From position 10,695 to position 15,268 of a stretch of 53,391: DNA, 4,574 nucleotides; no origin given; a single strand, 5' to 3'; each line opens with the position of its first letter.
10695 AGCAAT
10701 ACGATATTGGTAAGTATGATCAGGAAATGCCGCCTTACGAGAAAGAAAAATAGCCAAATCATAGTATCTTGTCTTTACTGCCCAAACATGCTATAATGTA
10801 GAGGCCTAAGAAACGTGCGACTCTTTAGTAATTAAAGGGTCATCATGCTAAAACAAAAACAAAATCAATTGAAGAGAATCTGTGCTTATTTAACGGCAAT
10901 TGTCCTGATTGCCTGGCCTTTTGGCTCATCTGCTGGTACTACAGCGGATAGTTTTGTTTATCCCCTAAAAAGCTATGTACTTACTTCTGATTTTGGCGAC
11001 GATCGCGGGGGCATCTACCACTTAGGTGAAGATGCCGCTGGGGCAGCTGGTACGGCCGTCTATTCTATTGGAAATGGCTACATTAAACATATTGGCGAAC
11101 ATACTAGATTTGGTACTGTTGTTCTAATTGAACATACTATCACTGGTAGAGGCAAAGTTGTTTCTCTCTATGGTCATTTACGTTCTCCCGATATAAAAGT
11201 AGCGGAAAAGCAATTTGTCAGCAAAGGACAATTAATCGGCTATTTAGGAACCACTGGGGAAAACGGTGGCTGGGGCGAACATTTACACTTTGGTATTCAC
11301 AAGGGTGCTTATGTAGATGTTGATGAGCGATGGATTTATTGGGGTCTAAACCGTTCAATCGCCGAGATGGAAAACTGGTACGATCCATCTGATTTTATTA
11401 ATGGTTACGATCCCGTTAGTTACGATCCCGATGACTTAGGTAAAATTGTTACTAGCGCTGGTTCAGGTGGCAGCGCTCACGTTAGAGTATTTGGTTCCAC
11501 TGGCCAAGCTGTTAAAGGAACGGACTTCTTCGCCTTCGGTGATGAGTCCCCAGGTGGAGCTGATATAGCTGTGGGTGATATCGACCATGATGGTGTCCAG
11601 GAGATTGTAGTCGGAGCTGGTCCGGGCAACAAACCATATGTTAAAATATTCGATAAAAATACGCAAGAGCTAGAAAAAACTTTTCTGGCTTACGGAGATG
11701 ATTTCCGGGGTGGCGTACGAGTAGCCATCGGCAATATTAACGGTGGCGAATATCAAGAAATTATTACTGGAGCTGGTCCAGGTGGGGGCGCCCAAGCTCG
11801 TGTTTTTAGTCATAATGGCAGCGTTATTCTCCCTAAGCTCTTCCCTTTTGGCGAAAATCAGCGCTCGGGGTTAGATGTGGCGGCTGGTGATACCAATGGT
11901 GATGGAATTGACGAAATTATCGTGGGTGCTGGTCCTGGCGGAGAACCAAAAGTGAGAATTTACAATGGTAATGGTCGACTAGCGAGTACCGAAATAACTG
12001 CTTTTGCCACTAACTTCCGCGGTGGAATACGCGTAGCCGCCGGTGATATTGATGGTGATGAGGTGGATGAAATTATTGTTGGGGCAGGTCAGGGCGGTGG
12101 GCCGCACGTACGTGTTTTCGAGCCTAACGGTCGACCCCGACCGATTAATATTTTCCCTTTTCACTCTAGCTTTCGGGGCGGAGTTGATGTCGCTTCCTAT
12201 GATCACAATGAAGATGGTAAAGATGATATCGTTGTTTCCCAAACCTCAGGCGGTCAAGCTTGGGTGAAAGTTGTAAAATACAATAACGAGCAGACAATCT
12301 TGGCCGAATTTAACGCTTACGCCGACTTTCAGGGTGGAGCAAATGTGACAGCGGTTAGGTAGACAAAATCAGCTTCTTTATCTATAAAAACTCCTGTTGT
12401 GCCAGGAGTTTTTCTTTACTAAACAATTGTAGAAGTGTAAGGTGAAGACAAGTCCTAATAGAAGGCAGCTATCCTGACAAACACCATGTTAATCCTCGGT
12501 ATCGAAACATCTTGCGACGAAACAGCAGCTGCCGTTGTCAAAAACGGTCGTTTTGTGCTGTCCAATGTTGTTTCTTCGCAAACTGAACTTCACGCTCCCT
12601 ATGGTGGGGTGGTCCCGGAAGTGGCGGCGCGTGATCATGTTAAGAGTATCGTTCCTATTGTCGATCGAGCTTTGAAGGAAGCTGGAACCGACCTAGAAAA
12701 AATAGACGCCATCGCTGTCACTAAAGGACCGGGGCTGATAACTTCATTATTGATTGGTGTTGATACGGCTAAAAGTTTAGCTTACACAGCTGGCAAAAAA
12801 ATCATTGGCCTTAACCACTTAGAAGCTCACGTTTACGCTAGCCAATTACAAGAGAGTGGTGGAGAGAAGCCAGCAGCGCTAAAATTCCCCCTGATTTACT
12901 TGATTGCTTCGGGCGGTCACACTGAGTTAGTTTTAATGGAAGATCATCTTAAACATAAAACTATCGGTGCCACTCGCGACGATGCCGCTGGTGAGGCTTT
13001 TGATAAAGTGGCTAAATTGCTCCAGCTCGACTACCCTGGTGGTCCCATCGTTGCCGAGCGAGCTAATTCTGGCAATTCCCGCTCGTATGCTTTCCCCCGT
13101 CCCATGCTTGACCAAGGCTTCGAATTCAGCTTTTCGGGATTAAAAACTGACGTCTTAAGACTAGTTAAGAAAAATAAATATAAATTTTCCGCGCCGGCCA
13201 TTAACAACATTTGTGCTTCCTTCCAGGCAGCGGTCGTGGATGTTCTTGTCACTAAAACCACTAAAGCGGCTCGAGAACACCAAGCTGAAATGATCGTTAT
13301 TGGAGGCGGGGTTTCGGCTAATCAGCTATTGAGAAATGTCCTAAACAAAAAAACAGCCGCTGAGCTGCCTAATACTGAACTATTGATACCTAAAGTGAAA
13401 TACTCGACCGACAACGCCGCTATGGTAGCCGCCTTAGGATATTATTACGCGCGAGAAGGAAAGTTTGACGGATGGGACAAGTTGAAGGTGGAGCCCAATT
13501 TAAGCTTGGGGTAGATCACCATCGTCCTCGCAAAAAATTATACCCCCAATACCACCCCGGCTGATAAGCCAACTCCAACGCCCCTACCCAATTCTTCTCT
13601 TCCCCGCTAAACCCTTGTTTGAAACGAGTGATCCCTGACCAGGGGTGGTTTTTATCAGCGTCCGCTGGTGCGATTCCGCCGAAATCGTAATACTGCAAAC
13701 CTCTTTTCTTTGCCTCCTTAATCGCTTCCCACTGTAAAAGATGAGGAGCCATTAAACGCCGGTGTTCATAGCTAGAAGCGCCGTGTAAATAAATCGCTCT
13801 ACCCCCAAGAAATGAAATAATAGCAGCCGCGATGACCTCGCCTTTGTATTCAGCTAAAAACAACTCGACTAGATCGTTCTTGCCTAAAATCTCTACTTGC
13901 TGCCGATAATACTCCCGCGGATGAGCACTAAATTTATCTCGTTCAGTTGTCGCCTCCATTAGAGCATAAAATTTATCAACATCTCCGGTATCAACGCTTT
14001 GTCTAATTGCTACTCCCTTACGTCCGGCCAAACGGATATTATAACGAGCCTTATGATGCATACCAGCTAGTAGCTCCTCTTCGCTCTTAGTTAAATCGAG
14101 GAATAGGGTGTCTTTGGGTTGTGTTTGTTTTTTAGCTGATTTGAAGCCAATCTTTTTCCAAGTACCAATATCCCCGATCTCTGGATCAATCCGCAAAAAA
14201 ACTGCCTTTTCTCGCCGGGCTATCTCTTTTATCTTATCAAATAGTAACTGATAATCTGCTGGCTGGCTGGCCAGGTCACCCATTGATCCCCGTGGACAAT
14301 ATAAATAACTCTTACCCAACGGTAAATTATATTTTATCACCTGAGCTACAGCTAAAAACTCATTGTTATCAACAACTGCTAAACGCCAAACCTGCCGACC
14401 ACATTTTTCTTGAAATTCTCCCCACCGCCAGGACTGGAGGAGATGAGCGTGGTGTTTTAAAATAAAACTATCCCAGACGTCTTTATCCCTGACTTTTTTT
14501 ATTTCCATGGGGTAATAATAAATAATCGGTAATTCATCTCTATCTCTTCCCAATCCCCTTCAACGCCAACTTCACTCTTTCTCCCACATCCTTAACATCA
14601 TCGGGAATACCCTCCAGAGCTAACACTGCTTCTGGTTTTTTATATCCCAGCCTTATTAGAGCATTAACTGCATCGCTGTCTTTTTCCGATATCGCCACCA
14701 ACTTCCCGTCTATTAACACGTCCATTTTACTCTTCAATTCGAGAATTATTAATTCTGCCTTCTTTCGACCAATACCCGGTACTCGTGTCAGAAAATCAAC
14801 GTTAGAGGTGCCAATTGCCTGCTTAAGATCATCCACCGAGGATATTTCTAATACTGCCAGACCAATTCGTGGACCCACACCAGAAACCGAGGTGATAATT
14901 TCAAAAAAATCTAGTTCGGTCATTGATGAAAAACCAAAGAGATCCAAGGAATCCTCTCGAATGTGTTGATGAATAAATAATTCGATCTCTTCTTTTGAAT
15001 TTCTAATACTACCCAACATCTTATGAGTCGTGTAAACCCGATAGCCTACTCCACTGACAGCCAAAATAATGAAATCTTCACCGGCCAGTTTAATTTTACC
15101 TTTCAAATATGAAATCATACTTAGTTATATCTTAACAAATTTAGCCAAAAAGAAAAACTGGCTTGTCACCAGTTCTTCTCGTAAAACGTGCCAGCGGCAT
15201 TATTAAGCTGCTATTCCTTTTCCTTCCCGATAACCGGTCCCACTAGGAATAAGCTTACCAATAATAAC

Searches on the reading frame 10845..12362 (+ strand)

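Call 8: search_protein_families(library=pfam, proteins=[window:10845-12362:+], max_evalue=0.001)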
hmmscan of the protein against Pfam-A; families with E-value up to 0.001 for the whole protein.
window:10845-12362:+ (505 aa): 3 families
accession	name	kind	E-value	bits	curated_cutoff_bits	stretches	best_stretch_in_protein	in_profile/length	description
PF01551.29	Peptidase_M23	-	7.5e-19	68.2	28.7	1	58-156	2-93/96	Peptidase family M23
PF01839.29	FG-GAP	-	9.1e-17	61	22.1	3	342-373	2-27/37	FG-GAP repeat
PF13517.12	FG-GAP_3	-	1.2e-16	61.5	26.9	2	349-412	1-61/61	FG-GAP-like repeat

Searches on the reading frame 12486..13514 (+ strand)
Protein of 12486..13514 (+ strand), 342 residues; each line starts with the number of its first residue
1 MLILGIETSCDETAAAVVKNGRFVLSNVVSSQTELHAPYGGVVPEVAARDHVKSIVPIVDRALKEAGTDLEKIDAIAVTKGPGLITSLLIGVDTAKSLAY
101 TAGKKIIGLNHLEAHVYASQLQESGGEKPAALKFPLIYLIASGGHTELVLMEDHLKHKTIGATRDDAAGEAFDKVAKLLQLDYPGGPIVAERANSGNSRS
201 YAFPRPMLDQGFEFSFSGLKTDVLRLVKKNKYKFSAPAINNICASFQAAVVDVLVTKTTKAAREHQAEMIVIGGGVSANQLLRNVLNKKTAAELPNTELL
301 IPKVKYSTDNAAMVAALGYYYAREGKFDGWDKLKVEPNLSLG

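Call 30: search_protein_families(library=pfam, proteins=[window:12486-13514:+], max_evalue=0.01)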
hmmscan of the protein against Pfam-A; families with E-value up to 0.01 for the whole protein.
window:12486-13514:+ (342 aa): 4 families
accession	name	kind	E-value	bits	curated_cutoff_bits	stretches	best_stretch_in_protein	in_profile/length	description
PF00814.31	TsaD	-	4.9e-93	312.1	24.8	1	24-315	2-263/264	tRNA N6-adenosine threonylcarbamoyltransferase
PF22521.2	HypF_C_2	-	1.9e-06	28.3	27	1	219-292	145-219/241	Carbamoyltransferase, Kae1-like Domain, second subdomain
PF02543.21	Carbam_trans_N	-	0.00099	19.1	24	0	239-289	273-323/346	Carbamoyltransferase N-terminus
PF18844.6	baeRF_family2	-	0.0016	19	26.9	1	257-294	66-103/149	Bacterial archaeo-eukaryotic release factor family 2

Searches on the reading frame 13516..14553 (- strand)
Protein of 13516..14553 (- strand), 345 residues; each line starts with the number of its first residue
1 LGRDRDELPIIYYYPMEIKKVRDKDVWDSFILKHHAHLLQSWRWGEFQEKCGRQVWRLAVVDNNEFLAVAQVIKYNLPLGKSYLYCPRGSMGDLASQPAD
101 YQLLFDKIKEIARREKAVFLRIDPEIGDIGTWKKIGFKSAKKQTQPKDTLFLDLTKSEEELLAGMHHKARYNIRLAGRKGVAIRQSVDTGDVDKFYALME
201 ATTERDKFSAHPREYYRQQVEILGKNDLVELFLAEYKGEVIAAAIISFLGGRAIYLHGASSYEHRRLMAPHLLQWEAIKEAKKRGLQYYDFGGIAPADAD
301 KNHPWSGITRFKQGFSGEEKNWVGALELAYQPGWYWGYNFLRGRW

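Call 7: search_protein_families(library=pfam, proteins=[window:13516-14553:-], max_evalue=0.001)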
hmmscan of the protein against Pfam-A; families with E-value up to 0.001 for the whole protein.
window:13516-14553:- (345 aa): 2 families
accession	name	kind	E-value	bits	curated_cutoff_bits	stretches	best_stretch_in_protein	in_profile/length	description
PF02388.22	FemAB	-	1.3e-48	166.3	24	3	232-341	298-404/406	FemAB family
PF13480.13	Acetyltransf_6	-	8.6e-20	71.8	22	1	168-294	6-137/143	Acetyltransferase (GNAT) domain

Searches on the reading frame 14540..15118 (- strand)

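Call 7: search_protein_families(library=pfam, proteins=[window:14540-15118:-], max_evalue=0.001)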
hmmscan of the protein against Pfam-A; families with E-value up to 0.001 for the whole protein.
window:14540-15118:- (192 aa): 4 families
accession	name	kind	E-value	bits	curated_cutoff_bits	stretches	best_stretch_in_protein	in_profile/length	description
PF01330.27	RuvA_N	-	2.2e-19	69.7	23.6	1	1-62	1-61/61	RuvA N terminal domain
PF14520.12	HHH_5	-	1.2e-15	58.1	27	1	72-129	1-56/57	Helix-hairpin-helix domain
PF07499.19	RuvA_C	-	2e-06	28.6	24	1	148-189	4-46/47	RuvA, C-terminal domain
PF00633.29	HHH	-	0.00023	21.3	24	0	110-125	13-28/30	Helix-hairpin-helix motif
